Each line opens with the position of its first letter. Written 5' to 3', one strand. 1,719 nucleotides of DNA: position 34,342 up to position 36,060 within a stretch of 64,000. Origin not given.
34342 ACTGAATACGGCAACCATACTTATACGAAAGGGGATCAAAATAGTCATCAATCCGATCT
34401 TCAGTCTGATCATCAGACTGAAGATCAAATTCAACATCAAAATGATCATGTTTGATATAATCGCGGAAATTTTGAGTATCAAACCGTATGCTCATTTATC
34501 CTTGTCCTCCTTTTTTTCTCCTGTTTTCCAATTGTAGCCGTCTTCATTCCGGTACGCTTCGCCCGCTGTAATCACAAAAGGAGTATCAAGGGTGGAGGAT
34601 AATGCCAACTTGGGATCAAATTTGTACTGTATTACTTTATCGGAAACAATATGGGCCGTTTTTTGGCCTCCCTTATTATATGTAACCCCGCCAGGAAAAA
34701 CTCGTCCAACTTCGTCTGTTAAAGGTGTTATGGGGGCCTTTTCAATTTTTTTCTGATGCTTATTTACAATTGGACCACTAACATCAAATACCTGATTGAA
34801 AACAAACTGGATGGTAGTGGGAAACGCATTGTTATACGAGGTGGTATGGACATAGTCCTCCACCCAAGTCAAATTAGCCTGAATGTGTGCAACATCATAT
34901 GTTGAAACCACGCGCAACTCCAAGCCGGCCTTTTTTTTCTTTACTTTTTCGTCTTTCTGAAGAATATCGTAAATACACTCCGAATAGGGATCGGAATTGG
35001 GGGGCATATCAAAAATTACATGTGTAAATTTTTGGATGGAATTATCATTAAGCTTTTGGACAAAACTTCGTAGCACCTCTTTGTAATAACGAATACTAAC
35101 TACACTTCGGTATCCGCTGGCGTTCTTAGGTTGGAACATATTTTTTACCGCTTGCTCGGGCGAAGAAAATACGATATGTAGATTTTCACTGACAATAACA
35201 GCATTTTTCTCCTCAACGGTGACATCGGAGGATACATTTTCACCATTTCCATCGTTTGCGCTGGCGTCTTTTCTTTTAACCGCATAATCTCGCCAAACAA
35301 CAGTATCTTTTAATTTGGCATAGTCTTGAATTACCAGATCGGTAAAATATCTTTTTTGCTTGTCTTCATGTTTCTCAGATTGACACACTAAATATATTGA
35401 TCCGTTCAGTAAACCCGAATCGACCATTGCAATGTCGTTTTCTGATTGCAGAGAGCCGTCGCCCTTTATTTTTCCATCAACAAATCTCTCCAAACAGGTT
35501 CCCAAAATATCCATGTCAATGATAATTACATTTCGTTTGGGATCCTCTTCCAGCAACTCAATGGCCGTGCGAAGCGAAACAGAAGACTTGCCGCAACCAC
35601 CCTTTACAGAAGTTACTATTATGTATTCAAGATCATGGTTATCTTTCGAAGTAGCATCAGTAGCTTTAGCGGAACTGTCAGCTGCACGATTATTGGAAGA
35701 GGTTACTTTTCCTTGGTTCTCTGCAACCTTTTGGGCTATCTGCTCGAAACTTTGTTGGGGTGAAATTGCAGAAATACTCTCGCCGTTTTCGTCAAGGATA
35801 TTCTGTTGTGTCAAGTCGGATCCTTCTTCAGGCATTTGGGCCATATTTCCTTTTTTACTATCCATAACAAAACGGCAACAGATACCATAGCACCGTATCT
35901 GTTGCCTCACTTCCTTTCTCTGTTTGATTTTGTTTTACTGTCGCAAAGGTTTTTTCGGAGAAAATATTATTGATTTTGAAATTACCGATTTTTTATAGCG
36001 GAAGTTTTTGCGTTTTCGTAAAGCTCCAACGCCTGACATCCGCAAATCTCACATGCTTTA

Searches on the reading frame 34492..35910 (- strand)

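Call 29: search_protein_families(library=pfam, proteins=[window:34492-35910:-], max_evalue=0.001)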
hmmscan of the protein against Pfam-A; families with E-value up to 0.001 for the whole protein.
window:34492-35910:- (472 aa): 2 families
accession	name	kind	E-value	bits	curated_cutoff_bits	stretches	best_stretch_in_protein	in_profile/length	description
PF10609.15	ParA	-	3.5e-08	33.6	27.1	1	96-147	5-54/246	NUBPL iron-transfer P-loop NTPase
PF01656.29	CbiA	-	0.00012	22.5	25.4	1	97-301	1-81/125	CobQ/CobB/MinD/ParA nucleotide binding domain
